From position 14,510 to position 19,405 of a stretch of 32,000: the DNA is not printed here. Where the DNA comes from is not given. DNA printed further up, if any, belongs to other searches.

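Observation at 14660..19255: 1531-aa ecto-enzyme fusing two lamin-tail domains, a PhoX-like phosphatase and a double-HKD PLD module on one membrane-anchored polypeptide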

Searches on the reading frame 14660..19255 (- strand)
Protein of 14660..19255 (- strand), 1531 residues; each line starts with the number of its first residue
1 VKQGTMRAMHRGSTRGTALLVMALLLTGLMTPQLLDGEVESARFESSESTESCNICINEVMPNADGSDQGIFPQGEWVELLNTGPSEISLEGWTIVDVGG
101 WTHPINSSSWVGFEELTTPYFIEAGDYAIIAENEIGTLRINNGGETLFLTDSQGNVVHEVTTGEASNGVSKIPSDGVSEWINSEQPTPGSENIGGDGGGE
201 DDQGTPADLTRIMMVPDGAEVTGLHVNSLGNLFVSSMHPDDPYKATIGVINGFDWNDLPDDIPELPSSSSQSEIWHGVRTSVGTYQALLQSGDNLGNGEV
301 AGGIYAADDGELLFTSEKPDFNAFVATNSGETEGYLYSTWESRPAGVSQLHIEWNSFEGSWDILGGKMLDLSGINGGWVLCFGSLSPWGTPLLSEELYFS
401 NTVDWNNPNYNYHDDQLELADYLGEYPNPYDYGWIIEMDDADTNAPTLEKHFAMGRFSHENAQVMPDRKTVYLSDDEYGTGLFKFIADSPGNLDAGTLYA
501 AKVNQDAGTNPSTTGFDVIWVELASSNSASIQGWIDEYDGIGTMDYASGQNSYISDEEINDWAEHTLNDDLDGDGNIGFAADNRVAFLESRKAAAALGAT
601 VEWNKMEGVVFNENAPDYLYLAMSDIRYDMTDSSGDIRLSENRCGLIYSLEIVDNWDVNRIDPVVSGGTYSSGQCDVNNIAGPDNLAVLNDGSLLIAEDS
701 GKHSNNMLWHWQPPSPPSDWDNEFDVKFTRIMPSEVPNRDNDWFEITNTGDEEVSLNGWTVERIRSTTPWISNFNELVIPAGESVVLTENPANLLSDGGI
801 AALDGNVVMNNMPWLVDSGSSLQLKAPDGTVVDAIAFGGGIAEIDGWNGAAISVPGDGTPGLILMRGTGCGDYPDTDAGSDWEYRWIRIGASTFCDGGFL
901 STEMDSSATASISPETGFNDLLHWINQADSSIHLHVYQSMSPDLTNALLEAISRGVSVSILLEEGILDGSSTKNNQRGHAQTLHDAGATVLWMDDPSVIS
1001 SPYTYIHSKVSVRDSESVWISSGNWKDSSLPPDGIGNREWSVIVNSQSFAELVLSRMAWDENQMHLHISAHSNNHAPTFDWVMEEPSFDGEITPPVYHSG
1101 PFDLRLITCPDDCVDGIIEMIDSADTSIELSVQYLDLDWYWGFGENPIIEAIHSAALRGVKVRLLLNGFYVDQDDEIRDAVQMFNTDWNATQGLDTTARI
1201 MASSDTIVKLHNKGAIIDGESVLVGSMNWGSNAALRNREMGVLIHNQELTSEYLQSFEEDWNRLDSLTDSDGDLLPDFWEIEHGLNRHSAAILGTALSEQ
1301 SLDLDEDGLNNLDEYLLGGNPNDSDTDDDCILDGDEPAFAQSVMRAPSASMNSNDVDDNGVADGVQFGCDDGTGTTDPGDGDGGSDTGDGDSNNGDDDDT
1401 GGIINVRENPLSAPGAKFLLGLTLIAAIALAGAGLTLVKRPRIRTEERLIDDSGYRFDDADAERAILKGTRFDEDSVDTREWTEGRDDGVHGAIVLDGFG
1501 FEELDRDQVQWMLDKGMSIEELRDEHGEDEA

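Call 3: search_protein_families(library=pfam, proteins=[window:14660-19255:-], max_evalue=1)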
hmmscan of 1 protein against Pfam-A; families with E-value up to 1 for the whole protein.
window:14660-19255:- (1531 aa): 7 families
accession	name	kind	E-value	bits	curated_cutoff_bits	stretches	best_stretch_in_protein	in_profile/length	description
PF13091.12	PLDc_2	-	4.1e-40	137.1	27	2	1117-1261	1-132/132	PLD-like domain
PF00932.25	LTD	-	5.9e-33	113.9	34.3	2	50-162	3-107/109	Lamin Tail Domain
PF05787.19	PhoX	-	1.4e-28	100.8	24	1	374-706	157-454/515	Alkaline phosphatase PhoX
PF11495.14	Regulator_TrmB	-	0.00012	21.9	22.2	1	915-964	9-58/233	Archaeal transcriptional regulator TrmB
PF24217.1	DUF7436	-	0.0078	16.6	34.2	0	1110-1183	13-86/153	Family of unknown function (DUF7436)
PF00614.28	PLDc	-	0.0086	16.5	21.9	1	1210-1232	5-27/28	Phospholipase D Active site motif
PF17941.7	PP_kinase_C_1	-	0.013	15.5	25.7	0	931-1028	38-133/167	Polyphosphate kinase C-terminal domain 1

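Call 4: search_protein_families(library=ncbifam, proteins=[window:14660-19255:-], max_evalue=1)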
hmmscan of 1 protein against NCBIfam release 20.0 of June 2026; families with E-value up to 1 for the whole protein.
window:14660-19255:- (1531 aa): 9 families
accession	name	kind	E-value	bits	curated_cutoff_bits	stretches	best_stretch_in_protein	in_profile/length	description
NF038319.1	DISARM_DrmC_I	equivalog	3.2e-23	82.5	133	2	1144-1257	119-231/236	DISARM system phospholipase D-like protein DrmC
NF010492.0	PRK13912.1-3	equivalog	3.3e-13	49.6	297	2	1114-1259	36-170/178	nuclease NucT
NF010491.0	PRK13912.1-2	equivalog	2.2e-11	43.8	225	2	1141-1241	57-154/180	nuclease NucT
TIGR04265.1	bac_cardiolipin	equivalog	6.2e-11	41.9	290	1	914-1268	127-458/483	cardiolipin synthase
NF010490.0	PRK13912.1-1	equivalog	8.4e-08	32.5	211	2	1111-1241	29-136/159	nuclease NucT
NF008427.0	PRK11263.1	equivalog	2.2e-06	27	281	1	1150-1245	53-324/409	cardiolipin synthase ClsB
NF010493.0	PRK13912.1-4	equivalog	3e-05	24.1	351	1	1146-1257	53-161/171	nuclease NucT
NF009107.0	PRK12452.1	equivalog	0.0028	16.5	787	1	915-1002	149-232/509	cardiolipin synthase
NF041068.1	DpdK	equivalog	0.0092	15.6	100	1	1134-1261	53-167/167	phospholipase D-like domain-containing protein DpdK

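Call 7: search_solved_structures(query=window:14660-19255:-, max_evalue=0.01, show_alignments=2)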
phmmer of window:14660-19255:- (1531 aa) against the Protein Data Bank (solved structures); distinct sequences matched with E-value up to 0.01: 5.
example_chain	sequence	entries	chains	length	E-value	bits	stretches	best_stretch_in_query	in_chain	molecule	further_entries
7e0m_A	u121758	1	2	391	3.4e-06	28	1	1119-1268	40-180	Phospholipase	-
1byr_A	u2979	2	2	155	3.6e-06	27.9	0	909-965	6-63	PROTEIN (ENDONUCLEASE)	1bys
4ggj_A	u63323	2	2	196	8.6e-06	26.6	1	1206-1266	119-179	Mitochondrial cardiolipin hydrolase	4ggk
9lkx_K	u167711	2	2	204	0.0002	22.1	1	1209-1265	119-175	Mitochondrial cardiolipin hydrolase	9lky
6ehi_A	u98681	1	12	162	0.0031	18.2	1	917-1234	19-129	Nuclease NucT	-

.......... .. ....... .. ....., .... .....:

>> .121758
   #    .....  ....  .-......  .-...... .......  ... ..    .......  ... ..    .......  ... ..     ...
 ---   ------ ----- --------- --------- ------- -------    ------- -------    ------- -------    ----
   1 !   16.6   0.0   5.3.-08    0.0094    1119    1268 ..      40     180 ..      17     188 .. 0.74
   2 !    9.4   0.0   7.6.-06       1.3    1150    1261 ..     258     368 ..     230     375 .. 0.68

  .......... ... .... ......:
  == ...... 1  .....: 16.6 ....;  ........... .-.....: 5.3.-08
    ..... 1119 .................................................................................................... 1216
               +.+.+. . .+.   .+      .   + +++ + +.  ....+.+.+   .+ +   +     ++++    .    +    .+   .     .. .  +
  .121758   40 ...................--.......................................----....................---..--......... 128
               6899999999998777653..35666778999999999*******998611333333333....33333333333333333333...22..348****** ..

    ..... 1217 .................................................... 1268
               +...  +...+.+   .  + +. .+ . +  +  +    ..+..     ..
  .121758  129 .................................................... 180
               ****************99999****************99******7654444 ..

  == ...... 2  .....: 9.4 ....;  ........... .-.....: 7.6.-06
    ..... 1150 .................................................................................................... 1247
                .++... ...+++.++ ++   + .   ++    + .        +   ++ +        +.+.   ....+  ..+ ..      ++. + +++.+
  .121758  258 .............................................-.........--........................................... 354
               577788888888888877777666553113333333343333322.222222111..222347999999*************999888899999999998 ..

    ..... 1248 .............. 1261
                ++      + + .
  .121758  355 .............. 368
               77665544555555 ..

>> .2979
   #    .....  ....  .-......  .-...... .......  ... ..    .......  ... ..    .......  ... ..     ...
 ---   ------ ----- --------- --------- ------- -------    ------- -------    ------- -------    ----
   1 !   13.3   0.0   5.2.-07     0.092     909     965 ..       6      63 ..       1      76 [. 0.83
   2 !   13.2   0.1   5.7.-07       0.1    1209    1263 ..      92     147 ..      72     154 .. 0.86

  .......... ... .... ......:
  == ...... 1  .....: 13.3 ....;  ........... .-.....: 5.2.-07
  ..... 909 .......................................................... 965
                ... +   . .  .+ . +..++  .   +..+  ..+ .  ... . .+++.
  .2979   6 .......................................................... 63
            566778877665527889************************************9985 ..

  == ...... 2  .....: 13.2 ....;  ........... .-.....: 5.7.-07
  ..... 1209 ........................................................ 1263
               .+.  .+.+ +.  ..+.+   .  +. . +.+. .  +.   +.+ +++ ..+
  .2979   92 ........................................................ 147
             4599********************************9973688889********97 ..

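Call 9: find_homologous_proteins(query=window:14660-19255:-, max_evalue=0.00001)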
Query window:14660-19255:- (1531 aa): 162 proteins with E <= 0.00001 among 8000 candidates; the best 120 are listed.
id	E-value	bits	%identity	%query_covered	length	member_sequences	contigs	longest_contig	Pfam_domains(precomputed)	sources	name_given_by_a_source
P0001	0.0e+0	3376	96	99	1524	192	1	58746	PF05787.20,PF00932.26,PF13091.13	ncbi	-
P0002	0.0e+0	2832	80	99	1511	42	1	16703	PF05787.20,PF00932.26,PF13091.13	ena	-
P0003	0.0e+0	2769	78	99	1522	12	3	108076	PF05787.20,PF00932.26,PF13091.13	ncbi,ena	-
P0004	0.0e+0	2769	78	99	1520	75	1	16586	PF05787.20,PF00932.26,PF13091.13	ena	-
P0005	0.0e+0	2758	77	99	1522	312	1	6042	PF05787.20,PF00932.26,PF13091.13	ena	-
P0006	0.0e+0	2614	81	90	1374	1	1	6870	PF05787.20,PF00932.26,PF13091.13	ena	-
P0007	0.0e+0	2599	73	99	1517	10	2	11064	PF05787.20,PF00932.26,PF13091.13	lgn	-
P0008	0.0e+0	2512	70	100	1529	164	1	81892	PF05787.20,PF00932.26,PF13091.13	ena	-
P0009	0.0e+0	2482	70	99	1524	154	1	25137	PF05787.20,PF00932.26,PF13091.13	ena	-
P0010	0.0e+0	2444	69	99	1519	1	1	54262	PF05787.20,PF00932.26,PF13091.13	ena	-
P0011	0.0e+0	2441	69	99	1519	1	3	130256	PF05787.20,PF00932.26,PF13091.13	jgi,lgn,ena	-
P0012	0.0e+0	2440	69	99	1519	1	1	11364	PF05787.20,PF00932.26,PF13091.13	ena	-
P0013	0.0e+0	2434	70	96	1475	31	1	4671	PF05787.20,PF00932.26,PF13091.13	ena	-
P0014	0.0e+0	2419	71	96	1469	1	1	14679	PF05787.20,PF00932.26,PF13091.13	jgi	-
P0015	0.0e+0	2408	69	99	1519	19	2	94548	PF05787.20,PF00932.26,PF13091.13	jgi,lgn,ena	-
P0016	0.0e+0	2378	68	98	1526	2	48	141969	PF05787.20,PF00932.26,PF13091.13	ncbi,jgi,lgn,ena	-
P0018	0.0e+0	2375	68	99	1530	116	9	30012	PF05787.20,PF00932.26,PF13091.13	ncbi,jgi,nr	ncbi:MAG TPA: DUF839 domain-containing protein [Candidatus Poseidoniales archaeon]|nr:MAG: hypotheti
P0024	0.0e+0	2206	63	99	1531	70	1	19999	PF05787.20,PF00932.26,PF13091.13,PF00614.29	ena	-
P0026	0.0e+0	1696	75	53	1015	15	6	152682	PF00932.26,PF13091.13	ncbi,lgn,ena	ncbi:MAG: phospholipase D-like domain-containing protein [Candidatus Thalassarchaeaceae archaeon]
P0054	0.0e+0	1020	47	55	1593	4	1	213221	PF00932.26,PF13091.13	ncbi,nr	ncbi:MAG: lamin tail domain-containing protein [Candidatus Thalassarchaeaceae archaeon]|nr:lamin tai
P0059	1.9e-250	853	72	33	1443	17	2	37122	PF05787.20,PF07969.18,PF00932.26,PF01979.27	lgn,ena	-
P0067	1.6e-213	730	38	63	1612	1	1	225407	PF00932.26,PF13091.13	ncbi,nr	ncbi:MAG: lamin tail domain-containing protein [archaeon]|nr:lamin tail domain-containing protein [a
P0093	4.2e-197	676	44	44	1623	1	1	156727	PF00932.26,PF13091.13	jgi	-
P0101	1.6e-99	352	31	33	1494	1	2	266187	PF05787.20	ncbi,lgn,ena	-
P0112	1.1e-58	217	31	35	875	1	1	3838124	PF05787.20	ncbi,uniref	ncbi:alkaline phosphatase PhoX [Haloterrigena salinisoli]|uniref:alkaline phosphatase PhoX n=1 Tax=H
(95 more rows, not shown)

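Call 18: find_encoding_contigs(protein=P0016, flank=8000, max_places=3)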
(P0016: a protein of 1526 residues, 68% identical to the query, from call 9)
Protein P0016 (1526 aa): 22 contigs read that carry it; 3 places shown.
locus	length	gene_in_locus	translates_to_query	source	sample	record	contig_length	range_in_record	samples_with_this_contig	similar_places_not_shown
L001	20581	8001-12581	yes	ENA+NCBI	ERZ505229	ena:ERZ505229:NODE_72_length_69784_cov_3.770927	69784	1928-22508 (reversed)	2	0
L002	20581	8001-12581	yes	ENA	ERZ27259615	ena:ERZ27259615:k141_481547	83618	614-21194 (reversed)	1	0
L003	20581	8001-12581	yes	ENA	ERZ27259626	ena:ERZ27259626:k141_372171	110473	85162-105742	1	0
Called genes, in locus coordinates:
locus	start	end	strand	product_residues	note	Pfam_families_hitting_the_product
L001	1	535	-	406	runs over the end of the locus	-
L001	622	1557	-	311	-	-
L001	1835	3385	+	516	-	-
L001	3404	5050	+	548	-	PF01970:TctA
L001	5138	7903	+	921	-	PF01130:CD36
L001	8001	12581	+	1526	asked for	PF00932:LTD, PF05787:PhoX, PF00932:LTD, PF13091:PLDc_2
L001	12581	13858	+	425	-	PF00591:Glycos_transf_3, PF07831:PYNP_C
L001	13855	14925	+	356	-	PF01757:Acyl_transf_3, PF07786:HGSNAT_cat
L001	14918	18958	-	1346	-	PF05345:He_PIG (faint), PF27016:TCAF_N, PF17291:M60-like_N, PF13402:Peptidase_M60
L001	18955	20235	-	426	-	PF00464:SHMT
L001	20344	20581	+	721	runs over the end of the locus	?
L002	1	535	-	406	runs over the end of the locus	-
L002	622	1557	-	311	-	-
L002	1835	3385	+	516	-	-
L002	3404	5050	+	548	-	PF01970:TctA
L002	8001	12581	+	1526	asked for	PF00932:LTD, PF05787:PhoX, PF00932:LTD, PF13091:PLDc_2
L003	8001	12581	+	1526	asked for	PF00932:LTD, PF05787:PhoX, PF00932:LTD, PF13091:PLDc_2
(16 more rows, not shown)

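Call 19: find_encoding_contigs(protein=P0026, flank=8000, max_places=2)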
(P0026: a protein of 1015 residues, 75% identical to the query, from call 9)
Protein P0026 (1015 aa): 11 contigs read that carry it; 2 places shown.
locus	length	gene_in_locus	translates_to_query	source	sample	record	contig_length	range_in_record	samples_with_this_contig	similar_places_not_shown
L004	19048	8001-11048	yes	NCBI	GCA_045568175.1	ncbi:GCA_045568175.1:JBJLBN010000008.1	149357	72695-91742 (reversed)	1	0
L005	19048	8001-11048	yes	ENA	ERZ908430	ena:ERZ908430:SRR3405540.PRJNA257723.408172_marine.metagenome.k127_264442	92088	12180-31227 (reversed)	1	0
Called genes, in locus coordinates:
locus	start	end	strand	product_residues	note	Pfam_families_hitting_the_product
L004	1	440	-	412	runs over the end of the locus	-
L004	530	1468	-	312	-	-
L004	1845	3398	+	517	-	-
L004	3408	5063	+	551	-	PF01970:TctA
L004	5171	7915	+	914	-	PF01130:CD36 (faint)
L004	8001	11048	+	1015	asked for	PF00932:LTD, PF13091:PLDc_2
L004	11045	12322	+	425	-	PF00591:Glycos_transf_3, PF07831:PYNP_C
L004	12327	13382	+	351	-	PF01757:Acyl_transf_3, PF07786:HGSNAT_cat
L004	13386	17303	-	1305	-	PF05345:He_PIG (weak), PF27016:TCAF_N, PF17291:M60-like_N, PF13402:Peptidase_M60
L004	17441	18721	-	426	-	PF00464:SHMT, PF00155:Aminotran_1_2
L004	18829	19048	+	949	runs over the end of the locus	PF18884:TSP3_bac (faint)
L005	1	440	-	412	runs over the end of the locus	-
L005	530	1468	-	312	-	-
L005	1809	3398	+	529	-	-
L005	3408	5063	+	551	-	PF01970:TctA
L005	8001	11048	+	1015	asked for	PF00932:LTD, PF13091:PLDc_2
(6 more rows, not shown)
